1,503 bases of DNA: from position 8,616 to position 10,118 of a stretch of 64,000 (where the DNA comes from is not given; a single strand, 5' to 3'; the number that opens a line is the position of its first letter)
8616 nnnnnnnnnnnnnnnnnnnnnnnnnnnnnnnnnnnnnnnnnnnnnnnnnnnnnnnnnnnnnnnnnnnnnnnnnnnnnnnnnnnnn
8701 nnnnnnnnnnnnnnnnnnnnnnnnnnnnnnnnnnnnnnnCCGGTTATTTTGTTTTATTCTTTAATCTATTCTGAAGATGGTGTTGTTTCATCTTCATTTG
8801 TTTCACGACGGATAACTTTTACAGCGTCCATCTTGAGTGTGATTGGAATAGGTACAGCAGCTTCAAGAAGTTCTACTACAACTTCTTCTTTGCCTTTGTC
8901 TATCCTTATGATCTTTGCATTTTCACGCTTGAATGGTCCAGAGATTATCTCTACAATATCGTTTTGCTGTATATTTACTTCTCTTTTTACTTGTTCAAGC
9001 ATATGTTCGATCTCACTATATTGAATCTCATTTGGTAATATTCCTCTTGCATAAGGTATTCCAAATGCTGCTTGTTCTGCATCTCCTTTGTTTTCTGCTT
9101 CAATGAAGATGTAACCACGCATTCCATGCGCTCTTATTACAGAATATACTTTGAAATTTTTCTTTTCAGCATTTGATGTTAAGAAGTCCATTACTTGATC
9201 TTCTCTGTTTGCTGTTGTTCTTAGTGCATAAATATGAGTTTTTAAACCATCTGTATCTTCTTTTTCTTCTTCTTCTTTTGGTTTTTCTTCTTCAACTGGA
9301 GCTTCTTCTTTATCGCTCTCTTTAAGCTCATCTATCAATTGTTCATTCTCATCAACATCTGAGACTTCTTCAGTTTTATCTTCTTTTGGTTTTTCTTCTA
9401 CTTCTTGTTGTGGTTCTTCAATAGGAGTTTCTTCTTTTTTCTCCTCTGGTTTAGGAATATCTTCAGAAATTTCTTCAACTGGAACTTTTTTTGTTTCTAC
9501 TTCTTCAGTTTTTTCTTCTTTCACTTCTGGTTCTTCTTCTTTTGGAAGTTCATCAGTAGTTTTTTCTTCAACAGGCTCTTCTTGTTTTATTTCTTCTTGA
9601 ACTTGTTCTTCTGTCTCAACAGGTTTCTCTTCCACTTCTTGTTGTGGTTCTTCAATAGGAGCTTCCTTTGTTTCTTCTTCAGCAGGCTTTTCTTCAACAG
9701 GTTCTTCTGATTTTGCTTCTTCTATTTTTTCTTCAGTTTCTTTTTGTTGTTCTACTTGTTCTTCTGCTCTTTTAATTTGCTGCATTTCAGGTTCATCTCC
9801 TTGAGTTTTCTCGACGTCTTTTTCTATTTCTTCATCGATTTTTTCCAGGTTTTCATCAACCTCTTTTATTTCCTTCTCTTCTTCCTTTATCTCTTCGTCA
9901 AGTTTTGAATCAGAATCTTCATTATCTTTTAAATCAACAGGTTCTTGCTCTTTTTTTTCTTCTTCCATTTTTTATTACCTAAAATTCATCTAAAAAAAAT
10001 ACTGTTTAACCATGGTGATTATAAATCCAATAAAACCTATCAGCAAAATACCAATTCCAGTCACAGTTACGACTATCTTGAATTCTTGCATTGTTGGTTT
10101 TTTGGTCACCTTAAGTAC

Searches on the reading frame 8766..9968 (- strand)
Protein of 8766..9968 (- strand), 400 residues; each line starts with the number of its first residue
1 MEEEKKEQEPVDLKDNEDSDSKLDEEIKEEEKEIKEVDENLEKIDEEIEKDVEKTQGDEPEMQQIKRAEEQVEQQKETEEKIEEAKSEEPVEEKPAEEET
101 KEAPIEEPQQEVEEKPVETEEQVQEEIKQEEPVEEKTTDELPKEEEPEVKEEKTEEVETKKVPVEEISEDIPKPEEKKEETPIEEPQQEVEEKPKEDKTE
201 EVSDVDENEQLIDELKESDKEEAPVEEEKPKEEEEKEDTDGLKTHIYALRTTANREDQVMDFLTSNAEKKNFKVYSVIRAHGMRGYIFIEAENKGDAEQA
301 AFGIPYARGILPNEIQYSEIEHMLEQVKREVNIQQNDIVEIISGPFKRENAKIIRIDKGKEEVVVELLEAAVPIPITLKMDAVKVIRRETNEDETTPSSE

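Call 13: search_protein_families(library=pfam, proteins=[window:8766-9968:-], max_evalue=0.01)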
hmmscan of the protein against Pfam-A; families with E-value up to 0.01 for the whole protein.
window:8766-9968:- (400 aa): 3 families
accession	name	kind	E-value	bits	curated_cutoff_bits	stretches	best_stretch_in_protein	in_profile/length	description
PF03439.18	Spt5-NGN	-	4.7e-18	65.4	22.4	1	246-324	2-84/84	Early transcription elongation factor of RNA pol II, NGN section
PF00467.35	KOW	-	9.7e-05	22.5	22.3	1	336-366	2-32/32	KOW motif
PF23291.1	KOW4_SPT5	-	0.0081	16.5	27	0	332-359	8-35/55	Transcription elongation factor SPT5, fourth KOW domain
